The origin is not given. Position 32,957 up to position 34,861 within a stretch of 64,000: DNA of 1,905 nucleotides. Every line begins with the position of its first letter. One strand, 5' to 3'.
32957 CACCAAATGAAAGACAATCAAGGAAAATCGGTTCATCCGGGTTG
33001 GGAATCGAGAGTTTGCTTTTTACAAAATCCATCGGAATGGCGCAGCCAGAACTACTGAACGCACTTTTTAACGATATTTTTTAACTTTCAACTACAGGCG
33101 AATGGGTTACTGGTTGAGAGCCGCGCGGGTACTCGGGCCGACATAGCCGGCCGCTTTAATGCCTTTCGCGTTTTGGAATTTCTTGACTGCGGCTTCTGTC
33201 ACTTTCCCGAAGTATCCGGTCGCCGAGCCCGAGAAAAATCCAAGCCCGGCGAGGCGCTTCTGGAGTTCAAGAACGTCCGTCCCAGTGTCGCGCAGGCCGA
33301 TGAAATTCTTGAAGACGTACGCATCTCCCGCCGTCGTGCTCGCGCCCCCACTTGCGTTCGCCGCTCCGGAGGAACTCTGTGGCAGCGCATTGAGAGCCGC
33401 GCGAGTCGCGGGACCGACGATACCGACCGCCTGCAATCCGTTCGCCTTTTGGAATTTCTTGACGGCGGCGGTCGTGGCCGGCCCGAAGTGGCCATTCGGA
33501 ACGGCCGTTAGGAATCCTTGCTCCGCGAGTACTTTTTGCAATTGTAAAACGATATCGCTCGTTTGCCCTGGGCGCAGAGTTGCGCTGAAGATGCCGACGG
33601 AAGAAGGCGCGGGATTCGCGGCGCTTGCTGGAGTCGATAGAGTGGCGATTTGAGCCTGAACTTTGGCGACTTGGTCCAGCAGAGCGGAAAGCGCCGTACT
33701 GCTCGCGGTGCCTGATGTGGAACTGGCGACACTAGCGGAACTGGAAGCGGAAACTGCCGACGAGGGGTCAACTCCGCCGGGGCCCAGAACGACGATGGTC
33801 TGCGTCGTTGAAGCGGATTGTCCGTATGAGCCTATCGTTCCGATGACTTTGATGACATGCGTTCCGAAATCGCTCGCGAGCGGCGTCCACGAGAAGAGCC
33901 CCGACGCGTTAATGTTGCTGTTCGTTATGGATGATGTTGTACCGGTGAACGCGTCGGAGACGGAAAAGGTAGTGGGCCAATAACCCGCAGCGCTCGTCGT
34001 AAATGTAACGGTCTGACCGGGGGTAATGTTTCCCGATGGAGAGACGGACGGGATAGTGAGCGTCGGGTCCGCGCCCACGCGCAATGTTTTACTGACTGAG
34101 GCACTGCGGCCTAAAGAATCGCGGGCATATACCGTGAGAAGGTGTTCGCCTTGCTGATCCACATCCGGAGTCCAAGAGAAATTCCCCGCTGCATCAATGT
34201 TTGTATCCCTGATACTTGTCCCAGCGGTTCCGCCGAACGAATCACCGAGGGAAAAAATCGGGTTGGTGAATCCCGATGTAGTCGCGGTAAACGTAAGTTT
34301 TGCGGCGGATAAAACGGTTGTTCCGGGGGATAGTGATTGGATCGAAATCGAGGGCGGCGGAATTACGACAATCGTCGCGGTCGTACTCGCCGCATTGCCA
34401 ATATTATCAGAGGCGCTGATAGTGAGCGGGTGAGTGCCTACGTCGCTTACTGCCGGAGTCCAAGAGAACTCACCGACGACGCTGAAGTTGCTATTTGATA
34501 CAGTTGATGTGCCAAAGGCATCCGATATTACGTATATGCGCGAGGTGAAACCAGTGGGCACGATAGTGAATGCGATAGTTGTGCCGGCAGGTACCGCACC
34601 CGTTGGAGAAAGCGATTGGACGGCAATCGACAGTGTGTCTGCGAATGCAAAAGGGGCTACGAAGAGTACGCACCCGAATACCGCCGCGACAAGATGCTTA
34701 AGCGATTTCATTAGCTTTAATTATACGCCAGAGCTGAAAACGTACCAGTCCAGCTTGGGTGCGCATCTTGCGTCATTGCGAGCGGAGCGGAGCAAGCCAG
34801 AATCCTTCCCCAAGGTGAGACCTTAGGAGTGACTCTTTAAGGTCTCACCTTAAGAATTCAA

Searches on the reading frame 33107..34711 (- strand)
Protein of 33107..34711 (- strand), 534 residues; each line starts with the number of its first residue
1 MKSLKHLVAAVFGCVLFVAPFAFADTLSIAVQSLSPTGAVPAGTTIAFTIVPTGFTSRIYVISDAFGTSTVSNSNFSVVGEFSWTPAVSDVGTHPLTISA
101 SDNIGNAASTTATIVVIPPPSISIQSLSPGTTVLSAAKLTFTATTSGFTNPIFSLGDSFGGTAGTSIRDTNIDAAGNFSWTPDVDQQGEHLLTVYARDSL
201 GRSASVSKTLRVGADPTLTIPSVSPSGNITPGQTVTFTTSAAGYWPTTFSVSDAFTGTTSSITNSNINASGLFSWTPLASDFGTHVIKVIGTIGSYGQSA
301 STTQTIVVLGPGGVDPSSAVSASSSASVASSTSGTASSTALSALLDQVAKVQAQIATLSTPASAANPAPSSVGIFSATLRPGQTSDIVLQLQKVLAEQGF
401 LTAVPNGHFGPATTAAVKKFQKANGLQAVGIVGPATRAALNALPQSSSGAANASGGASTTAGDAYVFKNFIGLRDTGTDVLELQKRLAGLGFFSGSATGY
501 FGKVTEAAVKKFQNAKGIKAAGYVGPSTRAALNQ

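Call 56: search_protein_families(library=pfam, proteins=[window:33107-34711:-])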
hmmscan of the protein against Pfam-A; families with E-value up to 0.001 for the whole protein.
window:33107-34711:- (534 aa): 5 families
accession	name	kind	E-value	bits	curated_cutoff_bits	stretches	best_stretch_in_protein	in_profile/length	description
PF01471.23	PG_binding_1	-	1.7e-35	121.4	23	2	476-532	1-57/57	Putative peptidoglycan binding domain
PF08823.16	PG_binding_2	-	1.4e-05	25.7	21.1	0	477-514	15-52/74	Putative peptidoglycan binding domain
PF09374.15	PG_binding_3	-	2.5e-05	24.8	24.6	0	417-441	3-32/76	Predicted Peptidoglycan domain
PF19077.6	Big_13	-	0.00048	21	27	0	69-116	51-99/102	Bacterial Ig-like domain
PF17936.7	Big_6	-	0.00079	20.1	27.6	0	163-204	33-74/83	Bacterial Ig domain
